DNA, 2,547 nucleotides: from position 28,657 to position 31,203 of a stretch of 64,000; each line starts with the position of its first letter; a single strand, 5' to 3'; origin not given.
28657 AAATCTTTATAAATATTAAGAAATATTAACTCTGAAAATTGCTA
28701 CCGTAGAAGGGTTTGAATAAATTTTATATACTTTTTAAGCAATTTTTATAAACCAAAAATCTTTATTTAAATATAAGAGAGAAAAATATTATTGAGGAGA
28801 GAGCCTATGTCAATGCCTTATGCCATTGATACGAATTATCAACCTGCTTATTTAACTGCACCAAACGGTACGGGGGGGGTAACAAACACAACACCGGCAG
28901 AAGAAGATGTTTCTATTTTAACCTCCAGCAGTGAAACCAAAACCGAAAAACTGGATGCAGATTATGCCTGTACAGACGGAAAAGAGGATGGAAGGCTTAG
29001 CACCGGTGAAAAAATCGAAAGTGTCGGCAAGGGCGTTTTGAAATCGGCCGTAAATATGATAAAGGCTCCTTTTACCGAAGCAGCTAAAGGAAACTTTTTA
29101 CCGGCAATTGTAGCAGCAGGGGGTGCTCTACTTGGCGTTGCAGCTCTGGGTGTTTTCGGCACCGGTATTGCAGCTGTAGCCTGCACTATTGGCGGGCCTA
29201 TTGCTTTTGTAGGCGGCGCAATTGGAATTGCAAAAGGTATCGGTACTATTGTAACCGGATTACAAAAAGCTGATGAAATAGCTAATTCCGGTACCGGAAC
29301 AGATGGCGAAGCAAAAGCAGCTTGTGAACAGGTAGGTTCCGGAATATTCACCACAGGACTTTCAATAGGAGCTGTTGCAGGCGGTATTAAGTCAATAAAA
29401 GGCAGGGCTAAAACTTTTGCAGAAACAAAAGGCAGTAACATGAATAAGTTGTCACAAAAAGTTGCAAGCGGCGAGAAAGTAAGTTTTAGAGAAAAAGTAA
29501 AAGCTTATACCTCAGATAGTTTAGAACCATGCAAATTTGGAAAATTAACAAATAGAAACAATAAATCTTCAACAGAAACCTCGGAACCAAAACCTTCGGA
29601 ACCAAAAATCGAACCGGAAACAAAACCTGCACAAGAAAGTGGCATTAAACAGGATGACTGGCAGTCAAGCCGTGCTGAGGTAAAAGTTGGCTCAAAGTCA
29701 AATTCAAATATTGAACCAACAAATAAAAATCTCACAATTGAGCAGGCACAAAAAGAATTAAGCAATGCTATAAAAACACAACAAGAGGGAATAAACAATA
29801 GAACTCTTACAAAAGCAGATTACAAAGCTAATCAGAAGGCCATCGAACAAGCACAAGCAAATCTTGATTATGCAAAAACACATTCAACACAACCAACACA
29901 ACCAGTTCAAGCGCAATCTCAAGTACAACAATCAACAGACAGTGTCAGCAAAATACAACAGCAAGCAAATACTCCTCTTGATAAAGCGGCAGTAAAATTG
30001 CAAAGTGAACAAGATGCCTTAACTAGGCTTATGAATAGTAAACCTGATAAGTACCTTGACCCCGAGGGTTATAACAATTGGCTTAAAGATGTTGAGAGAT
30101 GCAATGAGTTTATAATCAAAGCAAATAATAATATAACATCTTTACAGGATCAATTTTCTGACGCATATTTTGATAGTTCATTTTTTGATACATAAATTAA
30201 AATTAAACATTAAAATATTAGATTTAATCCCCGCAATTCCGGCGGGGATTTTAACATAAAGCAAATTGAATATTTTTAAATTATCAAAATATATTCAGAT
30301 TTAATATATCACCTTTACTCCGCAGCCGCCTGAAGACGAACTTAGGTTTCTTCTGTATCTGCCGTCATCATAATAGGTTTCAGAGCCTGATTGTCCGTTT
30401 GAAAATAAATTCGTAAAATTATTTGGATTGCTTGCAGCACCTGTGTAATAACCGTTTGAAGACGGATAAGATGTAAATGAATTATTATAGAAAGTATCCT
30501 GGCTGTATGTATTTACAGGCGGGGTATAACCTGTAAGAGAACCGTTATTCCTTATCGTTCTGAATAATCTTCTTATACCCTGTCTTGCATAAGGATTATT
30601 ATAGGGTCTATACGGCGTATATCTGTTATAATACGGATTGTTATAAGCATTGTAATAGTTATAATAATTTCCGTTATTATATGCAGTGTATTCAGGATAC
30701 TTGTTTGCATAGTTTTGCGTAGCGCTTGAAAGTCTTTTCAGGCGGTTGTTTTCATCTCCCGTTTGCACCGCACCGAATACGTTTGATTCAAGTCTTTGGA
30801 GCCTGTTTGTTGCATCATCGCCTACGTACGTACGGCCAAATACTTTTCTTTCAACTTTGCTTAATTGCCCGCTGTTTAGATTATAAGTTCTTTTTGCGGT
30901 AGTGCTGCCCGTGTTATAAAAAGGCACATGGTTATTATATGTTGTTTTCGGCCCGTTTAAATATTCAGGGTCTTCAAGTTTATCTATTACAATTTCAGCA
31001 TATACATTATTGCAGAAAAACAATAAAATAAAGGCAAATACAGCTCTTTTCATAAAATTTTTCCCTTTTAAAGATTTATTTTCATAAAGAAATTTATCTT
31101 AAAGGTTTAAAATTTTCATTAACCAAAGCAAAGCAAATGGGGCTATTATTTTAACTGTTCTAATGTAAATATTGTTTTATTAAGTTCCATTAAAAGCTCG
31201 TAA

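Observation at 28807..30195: G8 tract in the first 25 codons of an orphan glycine-zipper membrane protein: phase-variation candidate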

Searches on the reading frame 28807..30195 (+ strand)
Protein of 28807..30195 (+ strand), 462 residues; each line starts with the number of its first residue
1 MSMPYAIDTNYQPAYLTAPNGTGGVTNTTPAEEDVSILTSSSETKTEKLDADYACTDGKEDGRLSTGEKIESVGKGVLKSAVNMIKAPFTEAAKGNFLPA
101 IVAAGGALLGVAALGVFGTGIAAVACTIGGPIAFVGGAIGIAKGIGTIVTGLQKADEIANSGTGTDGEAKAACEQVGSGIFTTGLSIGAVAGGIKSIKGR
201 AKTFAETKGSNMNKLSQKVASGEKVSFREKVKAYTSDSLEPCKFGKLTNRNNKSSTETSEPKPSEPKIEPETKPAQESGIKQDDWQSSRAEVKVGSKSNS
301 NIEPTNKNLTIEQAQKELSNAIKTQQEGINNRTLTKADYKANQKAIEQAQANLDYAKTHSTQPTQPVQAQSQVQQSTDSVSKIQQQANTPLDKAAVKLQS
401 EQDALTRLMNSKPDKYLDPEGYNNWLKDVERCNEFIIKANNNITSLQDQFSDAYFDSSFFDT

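Call 4: search_protein_families(library=pfam, proteins=[window:28807-30195:+], max_evalue=1)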
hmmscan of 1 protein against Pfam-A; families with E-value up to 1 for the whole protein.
window:28807-30195:+ (462 aa): 1 family
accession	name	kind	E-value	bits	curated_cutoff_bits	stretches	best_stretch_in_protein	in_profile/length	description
PF13779.11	DUF4175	-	0.2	10.1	27.3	1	303-411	594-684/825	Domain of unknown function (DUF4175)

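Call 8: find_homologous_proteins(query=window:28807-30195:+)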
Query window:28807-30195:+ (462 aa): 9 proteins with E <= 0.001 among 8000 candidates.
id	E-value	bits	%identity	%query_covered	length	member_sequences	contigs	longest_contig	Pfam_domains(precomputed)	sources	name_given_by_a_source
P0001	5.7e-296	999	100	100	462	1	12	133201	-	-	-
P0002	9.7e-210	715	86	83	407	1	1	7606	-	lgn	-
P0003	7.5e-98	346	52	77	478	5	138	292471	-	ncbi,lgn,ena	-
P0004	2.5e-84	302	55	53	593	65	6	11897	-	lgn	-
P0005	1.5e-61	227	43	77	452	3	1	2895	-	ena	-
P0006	2.3e-59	219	50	59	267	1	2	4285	-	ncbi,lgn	-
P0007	1.5e-56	210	52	53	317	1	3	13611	-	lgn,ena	-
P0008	1.5e-49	187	51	51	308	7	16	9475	-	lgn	-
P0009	2.1e-34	137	42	55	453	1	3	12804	PF20216.4,PF13499.13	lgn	-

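Call 10: find_encoding_contigs(protein=P0001, flank=3000, max_places=10)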
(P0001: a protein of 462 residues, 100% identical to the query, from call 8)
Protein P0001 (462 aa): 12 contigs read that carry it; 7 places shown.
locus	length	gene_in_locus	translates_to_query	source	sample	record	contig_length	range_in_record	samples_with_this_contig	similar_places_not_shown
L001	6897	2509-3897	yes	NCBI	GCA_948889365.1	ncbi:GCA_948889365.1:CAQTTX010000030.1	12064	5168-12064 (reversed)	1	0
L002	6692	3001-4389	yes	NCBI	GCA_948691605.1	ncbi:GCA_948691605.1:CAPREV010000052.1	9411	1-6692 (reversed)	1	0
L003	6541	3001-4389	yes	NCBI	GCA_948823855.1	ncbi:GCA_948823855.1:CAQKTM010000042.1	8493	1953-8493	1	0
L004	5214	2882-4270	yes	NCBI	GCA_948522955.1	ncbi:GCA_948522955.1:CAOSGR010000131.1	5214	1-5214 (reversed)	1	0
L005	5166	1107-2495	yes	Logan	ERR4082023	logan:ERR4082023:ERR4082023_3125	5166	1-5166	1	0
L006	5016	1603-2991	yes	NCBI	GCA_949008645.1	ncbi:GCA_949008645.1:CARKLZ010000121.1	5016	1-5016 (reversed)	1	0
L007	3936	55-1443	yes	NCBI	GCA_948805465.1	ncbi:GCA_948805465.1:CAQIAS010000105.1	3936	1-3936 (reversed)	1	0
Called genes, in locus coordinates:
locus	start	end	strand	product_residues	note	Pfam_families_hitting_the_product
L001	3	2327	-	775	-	?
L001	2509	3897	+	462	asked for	-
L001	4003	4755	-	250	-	-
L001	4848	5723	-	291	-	-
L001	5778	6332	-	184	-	PF01195:Pept_tRNA_hydro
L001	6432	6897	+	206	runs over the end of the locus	PF13443:HTH_26 (faint)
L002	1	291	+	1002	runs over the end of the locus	?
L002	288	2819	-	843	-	PF13567:DUF4131, PF03772:Competence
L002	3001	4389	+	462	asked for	-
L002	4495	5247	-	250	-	-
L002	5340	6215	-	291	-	-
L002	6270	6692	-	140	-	?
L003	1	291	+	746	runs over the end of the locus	?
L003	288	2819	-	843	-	PF13567:DUF4131, PF03772:Competence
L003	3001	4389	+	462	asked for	-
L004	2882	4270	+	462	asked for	-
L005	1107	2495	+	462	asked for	-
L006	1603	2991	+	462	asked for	-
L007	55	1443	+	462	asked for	-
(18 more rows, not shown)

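Call 11: find_encoding_contigs(protein=P0002, flank=3000, max_places=10)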
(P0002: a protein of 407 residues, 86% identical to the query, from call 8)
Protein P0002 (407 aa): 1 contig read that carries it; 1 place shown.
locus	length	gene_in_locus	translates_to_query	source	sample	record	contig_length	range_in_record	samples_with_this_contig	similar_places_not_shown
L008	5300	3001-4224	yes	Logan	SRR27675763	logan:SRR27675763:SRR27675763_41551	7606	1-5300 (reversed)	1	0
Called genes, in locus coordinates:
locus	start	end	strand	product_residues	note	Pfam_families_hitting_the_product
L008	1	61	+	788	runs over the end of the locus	?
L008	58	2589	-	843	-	PF13567:DUF4131, PF03772:Competence, PF00753:Lactamase_B (weak)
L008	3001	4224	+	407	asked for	-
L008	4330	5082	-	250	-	-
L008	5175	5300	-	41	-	?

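Call 16: find_related_loci(query=A1, collection=genome_contigs, flank=3000)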
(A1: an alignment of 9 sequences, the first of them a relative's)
Query A1 (462 aa) in genome_contigs; peptide patterns used: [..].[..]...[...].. (x = any residue, [..] = any of these).
37 stretches matched a pattern; 3 encode a relative of the query (tblastn E <= 1e-3); 3 distinct loci.
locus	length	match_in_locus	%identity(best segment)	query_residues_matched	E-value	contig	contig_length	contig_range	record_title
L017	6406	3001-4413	52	1-409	1e-100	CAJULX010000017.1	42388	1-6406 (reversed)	TPA_asm: Candidatus Gastranaerophilales bacterium isolate MGBC159851 genome assembly, contig: MGBC159851.17, whole genom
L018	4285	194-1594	53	1-387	4e-73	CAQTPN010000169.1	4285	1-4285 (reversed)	MAG TPA_asm: uncultured bacterium isolate MGBC159708 genome assembly, contig: MGBC159708.169, whole genome shotgun seque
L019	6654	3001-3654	55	6-250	1e-73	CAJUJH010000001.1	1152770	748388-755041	TPA_asm: Candidatus Gastranaerophilales bacterium isolate MGBC142924 genome assembly, contig: MGBC142924.1, whole genome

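Call 36: search_protein_families(library=ncbifam, proteins=[P0001], max_evalue=0.1)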
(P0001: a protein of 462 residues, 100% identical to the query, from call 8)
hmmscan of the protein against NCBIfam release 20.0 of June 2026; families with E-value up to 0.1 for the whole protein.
P0001 (462 aa): 2 families
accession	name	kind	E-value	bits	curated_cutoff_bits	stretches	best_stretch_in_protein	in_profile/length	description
TIGR04526.1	predic_Ig_block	subfamily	0.01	14.8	150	1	249-447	86-285/693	putative immunoglobulin-blocking virulence protein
TIGR00998.1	8a0101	subfamily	0.045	12.7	390.8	1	301-408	72-179/334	EmrA/EmrK family multidrug efflux transporter periplasmic adaptor subunit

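Call 37: search_solved_structures(query=A1, max_evalue=1)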
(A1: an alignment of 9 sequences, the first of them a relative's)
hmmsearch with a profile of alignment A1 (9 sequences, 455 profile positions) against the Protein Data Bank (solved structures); distinct sequences matched with E-value up to 1: 1.
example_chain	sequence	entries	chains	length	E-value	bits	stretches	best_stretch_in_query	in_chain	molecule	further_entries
3w9y_A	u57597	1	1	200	0.69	12.1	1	267-305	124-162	Disks large homolog 1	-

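Call 47: search_protein_representatives(protein=P0001)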
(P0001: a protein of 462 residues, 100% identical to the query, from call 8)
Query: 462 residues. Proteins with E-value up to 0.001 (for the whole library): 110; up to 1e-10: 12; up to 1e-30: 6. The best 110 are listed.
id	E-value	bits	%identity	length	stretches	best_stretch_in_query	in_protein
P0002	3.1e-210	714.8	89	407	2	78-374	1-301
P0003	2.4e-98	346.2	54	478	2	1-402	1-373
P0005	4.7e-62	226.7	52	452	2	5-265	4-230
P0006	7.3e-60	219.4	57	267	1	1-264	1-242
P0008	4.8e-50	187.1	55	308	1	5-270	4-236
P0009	6.8e-35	137.2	48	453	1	1-251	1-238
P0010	1.4e-30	122.9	44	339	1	1-252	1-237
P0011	3.8e-21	91.9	43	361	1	14-270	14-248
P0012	3.2e-16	75.7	34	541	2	37-251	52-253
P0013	1.8e-14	69.9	39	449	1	39-317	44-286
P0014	3.5e-14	68.9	39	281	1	8-201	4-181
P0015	1.2e-11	60.6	35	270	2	30-200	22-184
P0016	1.9e-10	56.7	44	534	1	53-221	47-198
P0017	3.9e-10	55.6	37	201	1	46-201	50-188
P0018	3.4e-09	52.5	38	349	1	28-295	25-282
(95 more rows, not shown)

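Call 49: search_protein_families(library=pfam, alignment_id=A3, max_evalue=0.001)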
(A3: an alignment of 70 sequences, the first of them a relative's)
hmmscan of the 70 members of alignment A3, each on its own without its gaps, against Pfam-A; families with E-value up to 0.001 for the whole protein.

A. member 1, P0001 (462 aa): 0 families

B. families by the number of members that match (of 70 scanned): 5 families
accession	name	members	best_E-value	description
PF16013.10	DUF4781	2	0.00077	Domain of unknown function (DUF4781)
PF13499.12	EF-hand_7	1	2e-06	EF-hand domain pair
PF20216.3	DUF6576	1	2.5e-06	Family of unknown function (DUF6576)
PF03915.18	AIP3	1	0.00037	Actin interacting protein 3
PF01810.24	LysE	1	0.00072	LysE type translocator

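Call 50: find_homologous_proteins(query=A3, max_evalue=0.00001)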
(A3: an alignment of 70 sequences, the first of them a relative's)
Query A3 (70 sequences) (462 aa, profile of the alignment): 10 proteins with E <= 0.00001 among 8000 candidates.
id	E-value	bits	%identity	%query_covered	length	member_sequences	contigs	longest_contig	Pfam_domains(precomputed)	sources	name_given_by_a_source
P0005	3.3e-73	265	43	77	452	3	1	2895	-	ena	-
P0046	4.6e-69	252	36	29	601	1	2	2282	-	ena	-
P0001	1.4e-66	243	100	100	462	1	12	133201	-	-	-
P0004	5.1e-65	238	55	53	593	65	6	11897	-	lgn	-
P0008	5.7e-64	235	51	51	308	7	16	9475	-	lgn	-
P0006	7.1e-64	235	50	59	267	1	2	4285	-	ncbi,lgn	-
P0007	6.8e-62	228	52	53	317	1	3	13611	-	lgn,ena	-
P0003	6.2e-56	208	52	77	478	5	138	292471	-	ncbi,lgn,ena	-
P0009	2.8e-50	190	42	55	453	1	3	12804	PF20216.4,PF13499.13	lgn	-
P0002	1.1e-36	145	86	83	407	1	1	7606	-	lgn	-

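Call 60: predict_structure(alignment_id=A1)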
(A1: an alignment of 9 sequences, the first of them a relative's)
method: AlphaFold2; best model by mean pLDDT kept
length: 462 residues; sequences in the alignment: 9
mean_pLDDT: 41.5   pTM: 0.24
mean pLDDT of the five models: 41.5, 41.1, 40.9, 39.3, 37.8
residues with pLDDT >= 90: 0; 70-90: 42; 50-70: 68; < 50: 352
segments of 3 or more residues with pLDDT < 50: 1-209, 222-298, 361-392, 398-400, 405-407, 415-417, 445-462
pLDDT, mean of each block of 10 residues (from residue 1): 35 28 26 26 26 28 29 28 28 28 29 33 32 37 41 41 40 38 39 39 40 51 43 40 26 26 33 28 37 43 71 74 70 66 77 75 36 31 38 49 50 54 60 55 49 34 27
secondary structure, 60 per line:
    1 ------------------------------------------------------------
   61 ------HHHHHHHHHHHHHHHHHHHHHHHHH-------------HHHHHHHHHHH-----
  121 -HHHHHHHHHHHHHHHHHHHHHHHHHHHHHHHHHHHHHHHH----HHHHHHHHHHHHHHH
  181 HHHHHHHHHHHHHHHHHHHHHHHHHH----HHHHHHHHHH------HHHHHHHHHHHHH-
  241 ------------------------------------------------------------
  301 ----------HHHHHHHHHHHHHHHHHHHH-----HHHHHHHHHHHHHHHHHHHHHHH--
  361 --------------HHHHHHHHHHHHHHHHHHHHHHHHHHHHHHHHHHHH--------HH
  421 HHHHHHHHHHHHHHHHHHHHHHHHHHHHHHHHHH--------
elements in order: H67-91 H105-115 H122-161 H166-206 H211-220 H227-239 H311-330 H336-358 H375-410 H419-454

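Call 81: search_protein_families(library=padloc, proteins=[P0001, P0003, P0004], max_evalue=0.01)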
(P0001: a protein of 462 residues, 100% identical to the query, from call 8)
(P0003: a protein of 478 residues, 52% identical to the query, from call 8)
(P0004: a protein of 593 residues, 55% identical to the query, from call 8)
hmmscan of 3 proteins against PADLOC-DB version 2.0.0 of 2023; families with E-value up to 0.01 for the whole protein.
P0001 (462 aa): 0 families

P0003 (478 aa): 0 families

P0004 (593 aa): 0 families

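Call 82: search_protein_families(library=phrogs, proteins=[P0001, P0003, P0004], max_evalue=0.01)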
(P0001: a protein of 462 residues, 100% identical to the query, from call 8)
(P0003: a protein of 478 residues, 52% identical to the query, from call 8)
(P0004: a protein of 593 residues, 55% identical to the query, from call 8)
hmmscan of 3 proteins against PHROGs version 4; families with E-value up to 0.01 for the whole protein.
P0001 (462 aa): 0 families

P0003 (478 aa): 0 families

P0004 (593 aa): 0 families

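Call 86: find_related_loci(query=A3, collection=metagenome_contigs, flank=1500)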
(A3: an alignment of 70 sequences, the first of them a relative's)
Query A3 (462 aa) in metagenome_contigs; peptide patterns used: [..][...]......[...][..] (x = any residue, [..] = any of these).
211 stretches matched a pattern; 28 encode a relative of the query (tblastn E <= 1e-3); 27 distinct loci.
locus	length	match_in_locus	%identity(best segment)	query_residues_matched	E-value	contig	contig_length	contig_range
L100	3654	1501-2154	55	6-250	6e-73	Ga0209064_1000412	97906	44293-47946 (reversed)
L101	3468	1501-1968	35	51-239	5e-20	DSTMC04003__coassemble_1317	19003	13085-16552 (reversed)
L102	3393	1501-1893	38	49-199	2e-14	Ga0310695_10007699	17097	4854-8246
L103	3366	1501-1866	38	50-186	1e-13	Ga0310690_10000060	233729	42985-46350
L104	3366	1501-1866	38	50-186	1e-13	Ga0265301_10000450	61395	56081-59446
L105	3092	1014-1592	33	39-244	4e-13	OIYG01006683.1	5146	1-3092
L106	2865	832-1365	31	1-191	3e-12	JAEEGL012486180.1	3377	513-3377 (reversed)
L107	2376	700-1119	32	27-187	2e-12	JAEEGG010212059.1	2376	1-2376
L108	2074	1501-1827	36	52-187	7e-12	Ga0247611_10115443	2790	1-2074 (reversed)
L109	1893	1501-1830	33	50-187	4e-11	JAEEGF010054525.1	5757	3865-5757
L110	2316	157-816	29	1-226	7e-11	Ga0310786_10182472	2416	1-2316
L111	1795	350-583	42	50-116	8e-11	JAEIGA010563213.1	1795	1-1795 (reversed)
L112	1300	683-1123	34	42-197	8e-11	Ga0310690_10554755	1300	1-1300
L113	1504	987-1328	33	52-179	5e-10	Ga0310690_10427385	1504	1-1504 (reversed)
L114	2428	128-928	28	55-334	6e-10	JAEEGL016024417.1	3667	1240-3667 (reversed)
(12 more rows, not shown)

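Call 98: predict_structure(alignment_id=A4)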
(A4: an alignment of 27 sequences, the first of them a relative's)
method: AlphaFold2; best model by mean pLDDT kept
length: 462 residues; sequences in the alignment: 27
mean_pLDDT: 64.0   pTM: 0.36
mean pLDDT of the five models: 64.0, 62.1, 61.3, 58.4, 56.3
residues with pLDDT >= 90: 64; 70-90: 147; 50-70: 101; < 50: 150
segments of 3 or more residues with pLDDT < 50: 1-49, 99-101, 104-132, 242-283, 289-292, 364-378, 460-462
pLDDT, mean of each block of 10 residues (from residue 1): 37 37 36 37 42 64 74 75 65 56 43 35 38 52 68 78 80 78 64 55 58 83 82 70 42 38 40 38 49 60 96 96 93 92 96 95 48 43 58 80 84 82 89 84 78 60 45
secondary structure, 60 per line:
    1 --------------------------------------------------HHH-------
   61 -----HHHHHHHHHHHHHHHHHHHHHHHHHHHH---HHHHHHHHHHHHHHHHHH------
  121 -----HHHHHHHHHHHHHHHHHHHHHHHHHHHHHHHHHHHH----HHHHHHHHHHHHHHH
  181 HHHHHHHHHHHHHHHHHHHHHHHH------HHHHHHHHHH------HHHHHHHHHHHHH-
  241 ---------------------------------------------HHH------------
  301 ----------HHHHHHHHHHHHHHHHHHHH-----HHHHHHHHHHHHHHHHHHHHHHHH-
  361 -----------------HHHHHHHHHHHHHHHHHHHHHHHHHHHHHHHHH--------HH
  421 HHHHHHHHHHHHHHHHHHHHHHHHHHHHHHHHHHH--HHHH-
elements in order: H66-93 H97-114 H126-161 H166-204 H211-220 H227-239 H311-330 H336-359 H378-410 H419-455 H458-461

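Call 100: fold_search(model_id=the predicted structure, library=pdb)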
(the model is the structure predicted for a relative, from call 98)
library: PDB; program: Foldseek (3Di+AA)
matches with E <= 10: 34; with E <= 0.001: 0
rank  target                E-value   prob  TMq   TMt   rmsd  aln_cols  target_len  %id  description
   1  4w8p_A                1.4e+00  0.23  0.17  0.24  26.4       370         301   12  Crystal structure of RIAM TBS1 in complex with talin R7R8 domains (released 2014-12-03)
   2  9qn7_B                1.4e+00  0.18  0.15  0.21  25.4       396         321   13  Structure of talin in complex with a peptide fragment (released 2025-10-08)
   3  6twn_B                1.4e+00  0.14  0.15  0.20  25.4       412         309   10  Crystal structure of Talin1 R7R8 in complex with CDK1 (206-223) (released 2021-05-12)
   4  7a0g_BBB              1.9e+00  0.14  0.14  0.19  44.0       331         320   12  Structure of the SmhB pore of the tripartite alpha-pore forming toxin, Smh, from Serratia marcescens. (released 2021-03-31)
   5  5fzt_A                2.9e+00  0.13  0.15  0.22  27.5       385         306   11  The crystal structure of R7R8 in complex with a DLC1 fragment. (released 2016-04-27)
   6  2x0c                  3.3e+00  0.08  0.15  0.20  25.7       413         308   10  Crystal Structure of the R7R8 domains of Talin (released 2010-07-07)
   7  7a0g_FFF              3.3e+00  0.06  0.13  0.17  42.8       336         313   13  Structure of the SmhB pore of the tripartite alpha-pore forming toxin, Smh, from Serratia marcescens. (released 2021-03-31)
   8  7zw4_A                3.4e+00  0.08  0.14  0.19  24.5       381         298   12  Crystal structure of Talin R7R8 domains with Caskin-2 LD-peptide (released 2023-05-31)
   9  6oom                  4.1e+00  0.04  0.08  0.09  15.9       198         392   15  PROTEIN A (released 2019-09-04)
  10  9lif                  4.6e+00  0.04  0.09  0.17  17.3       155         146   15  Repetitive domain (RP) 1 structure of aciniform spidroin from Latrodectus hesperus (released 2025-10-01)
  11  5nl1_B                5.7e+00  0.28  0.17  0.47   7.2       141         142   13  Shigella IpaA-VBS3/TBS in complex with the Talin VBS1 domain 488-512 (released 2018-05-16)
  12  8ivz_A                6.0e+00  0.07  0.09  0.18  13.1       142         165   14  Crystal structure of talin R7 in complex with KANK1 KN motif (released 2023-11-08)
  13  3abh_A                6.2e+00  0.12  0.11  0.16  26.9       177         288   16  Crystal structure of the EFC/F-BAR domain of human PACSIN2/Syndapin II (2.0 A) (released 2010-04-14)
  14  5u0p_V                6.8e+00  0.75  0.14  0.48   3.4        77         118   14  Cryo-EM structure of the transcriptional Mediator (released 2017-03-08)
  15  2x3w_C                7.1e+00  0.07  0.08  0.14  24.0       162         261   14  structure of mouse syndapin I (crystal form 2) (released 2010-04-07)
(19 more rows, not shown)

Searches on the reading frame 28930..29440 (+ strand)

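Call 85: search_solved_structures(query=window:28930-29440:+, max_evalue=5)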
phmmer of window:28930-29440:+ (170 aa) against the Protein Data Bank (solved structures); distinct sequences matched with E-value up to 5: 0.

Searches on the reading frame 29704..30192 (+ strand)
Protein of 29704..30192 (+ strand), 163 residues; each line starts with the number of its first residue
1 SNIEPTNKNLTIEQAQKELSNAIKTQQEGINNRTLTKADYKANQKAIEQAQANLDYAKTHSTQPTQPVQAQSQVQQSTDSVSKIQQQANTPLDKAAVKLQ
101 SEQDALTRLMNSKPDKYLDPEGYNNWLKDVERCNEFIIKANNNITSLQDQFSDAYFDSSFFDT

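Call 84: search_solved_structures(query=window:29704-30192:+, max_evalue=5)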
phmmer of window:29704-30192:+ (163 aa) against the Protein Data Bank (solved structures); distinct sequences matched with E-value up to 5: 0.

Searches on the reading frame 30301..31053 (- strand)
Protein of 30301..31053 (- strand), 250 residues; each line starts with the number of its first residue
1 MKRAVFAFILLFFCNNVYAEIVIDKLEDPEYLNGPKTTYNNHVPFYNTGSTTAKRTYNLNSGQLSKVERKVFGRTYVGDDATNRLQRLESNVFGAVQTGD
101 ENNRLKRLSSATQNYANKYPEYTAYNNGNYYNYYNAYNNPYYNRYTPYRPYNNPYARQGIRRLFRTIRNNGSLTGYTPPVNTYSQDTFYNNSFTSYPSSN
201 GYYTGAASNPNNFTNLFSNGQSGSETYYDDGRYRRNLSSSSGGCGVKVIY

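Call 14: find_encoding_contigs(protein=window:30301-31053:-, flank=3000, max_places=10)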
Protein window:30301-31053:- (250 aa): 14 contigs read that carry it; 8 places shown.
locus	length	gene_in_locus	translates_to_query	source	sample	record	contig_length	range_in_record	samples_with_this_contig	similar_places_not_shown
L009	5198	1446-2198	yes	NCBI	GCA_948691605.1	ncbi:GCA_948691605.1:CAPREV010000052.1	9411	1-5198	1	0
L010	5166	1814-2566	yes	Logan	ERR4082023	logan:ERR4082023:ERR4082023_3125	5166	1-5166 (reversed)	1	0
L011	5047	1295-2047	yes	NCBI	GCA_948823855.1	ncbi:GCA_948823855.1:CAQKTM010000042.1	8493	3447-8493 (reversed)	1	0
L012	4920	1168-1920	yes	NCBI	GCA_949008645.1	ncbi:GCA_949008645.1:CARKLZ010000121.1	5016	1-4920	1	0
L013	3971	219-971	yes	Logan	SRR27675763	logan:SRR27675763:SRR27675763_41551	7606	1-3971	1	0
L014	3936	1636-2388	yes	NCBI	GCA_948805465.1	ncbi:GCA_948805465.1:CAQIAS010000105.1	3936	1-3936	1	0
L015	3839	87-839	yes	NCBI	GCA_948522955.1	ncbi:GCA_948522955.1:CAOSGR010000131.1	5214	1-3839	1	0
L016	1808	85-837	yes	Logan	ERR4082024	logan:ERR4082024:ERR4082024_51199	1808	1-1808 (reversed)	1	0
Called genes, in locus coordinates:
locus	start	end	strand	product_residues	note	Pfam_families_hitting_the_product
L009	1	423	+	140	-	?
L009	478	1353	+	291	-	-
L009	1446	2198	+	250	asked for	-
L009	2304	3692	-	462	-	-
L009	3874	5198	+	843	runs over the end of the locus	PF13567:DUF4131, PF03772:Competence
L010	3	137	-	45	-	?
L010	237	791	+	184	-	PF01195:Pept_tRNA_hydro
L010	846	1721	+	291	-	-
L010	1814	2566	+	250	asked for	-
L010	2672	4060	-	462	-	-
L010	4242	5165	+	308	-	?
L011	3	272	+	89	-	?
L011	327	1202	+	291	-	-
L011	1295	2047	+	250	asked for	-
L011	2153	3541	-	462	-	-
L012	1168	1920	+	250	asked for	-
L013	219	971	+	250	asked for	-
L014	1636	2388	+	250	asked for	-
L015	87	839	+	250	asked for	-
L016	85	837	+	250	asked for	-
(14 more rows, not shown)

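Call 36: search_protein_families(library=ncbifam, proteins=[window:30301-31053:-], max_evalue=0.1)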
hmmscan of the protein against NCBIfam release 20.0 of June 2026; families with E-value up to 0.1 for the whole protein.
window:30301-31053:- (250 aa): 0 families

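Call 81: search_protein_families(library=padloc, proteins=[window:30301-31053:-], max_evalue=0.01)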
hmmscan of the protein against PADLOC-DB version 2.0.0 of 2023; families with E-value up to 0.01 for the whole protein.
window:30301-31053:- (250 aa): 0 families

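Call 82: search_protein_families(library=phrogs, proteins=[window:30301-31053:-], max_evalue=0.01)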
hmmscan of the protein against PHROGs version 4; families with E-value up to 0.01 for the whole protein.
window:30301-31053:- (250 aa): 0 families
